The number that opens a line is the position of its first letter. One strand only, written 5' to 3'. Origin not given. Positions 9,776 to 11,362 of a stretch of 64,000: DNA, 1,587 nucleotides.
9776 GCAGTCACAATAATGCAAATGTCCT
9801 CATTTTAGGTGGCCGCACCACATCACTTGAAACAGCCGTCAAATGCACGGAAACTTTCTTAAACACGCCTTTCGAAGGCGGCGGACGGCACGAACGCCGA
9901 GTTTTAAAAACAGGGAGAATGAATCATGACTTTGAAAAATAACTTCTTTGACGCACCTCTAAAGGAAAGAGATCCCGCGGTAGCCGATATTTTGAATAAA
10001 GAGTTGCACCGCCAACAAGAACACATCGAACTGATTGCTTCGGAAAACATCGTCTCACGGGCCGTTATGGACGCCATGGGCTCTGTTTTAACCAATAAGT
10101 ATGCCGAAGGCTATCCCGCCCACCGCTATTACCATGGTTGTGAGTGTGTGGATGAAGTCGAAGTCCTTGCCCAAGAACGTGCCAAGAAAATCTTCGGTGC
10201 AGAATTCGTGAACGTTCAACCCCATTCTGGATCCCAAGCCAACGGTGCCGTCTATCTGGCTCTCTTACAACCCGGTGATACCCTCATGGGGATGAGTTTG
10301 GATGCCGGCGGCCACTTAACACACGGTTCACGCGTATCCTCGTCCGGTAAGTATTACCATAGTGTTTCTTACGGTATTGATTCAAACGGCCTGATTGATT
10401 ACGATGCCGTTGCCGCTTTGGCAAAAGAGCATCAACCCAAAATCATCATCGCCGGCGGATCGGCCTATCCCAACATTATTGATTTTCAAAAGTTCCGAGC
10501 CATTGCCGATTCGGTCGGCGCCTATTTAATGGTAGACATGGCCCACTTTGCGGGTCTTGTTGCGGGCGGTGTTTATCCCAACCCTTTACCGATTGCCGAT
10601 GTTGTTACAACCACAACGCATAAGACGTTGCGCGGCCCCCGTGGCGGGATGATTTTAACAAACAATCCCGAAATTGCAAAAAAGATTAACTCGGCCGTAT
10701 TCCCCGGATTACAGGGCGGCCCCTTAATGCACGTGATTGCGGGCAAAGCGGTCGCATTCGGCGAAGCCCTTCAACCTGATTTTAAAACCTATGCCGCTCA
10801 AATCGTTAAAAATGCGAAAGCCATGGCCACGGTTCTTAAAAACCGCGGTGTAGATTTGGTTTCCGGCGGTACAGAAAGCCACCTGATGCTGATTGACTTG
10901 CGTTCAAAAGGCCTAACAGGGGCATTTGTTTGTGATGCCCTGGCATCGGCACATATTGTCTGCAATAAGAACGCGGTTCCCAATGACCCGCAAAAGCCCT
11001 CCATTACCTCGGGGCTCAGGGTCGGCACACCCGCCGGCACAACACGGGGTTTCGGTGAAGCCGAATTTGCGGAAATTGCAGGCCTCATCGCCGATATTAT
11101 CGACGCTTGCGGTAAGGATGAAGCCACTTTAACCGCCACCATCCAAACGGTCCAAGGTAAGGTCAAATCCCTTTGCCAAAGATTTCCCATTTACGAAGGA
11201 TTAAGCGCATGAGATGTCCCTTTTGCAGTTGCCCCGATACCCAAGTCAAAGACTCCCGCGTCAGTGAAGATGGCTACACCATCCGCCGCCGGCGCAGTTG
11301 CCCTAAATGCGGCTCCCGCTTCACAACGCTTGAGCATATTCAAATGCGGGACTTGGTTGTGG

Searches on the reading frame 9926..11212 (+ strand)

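Call 81: search_protein_families(library=pfam, proteins=[window:9926-11212:+], max_evalue=0.00001)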
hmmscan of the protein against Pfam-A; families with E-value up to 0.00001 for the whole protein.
window:9926-11212:+ (428 aa): 1 family
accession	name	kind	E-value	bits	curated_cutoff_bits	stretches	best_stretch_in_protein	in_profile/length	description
PF00464.25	SHMT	-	4.3e-169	562.8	27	1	12-388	1-399/399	Serine hydroxymethyltransferase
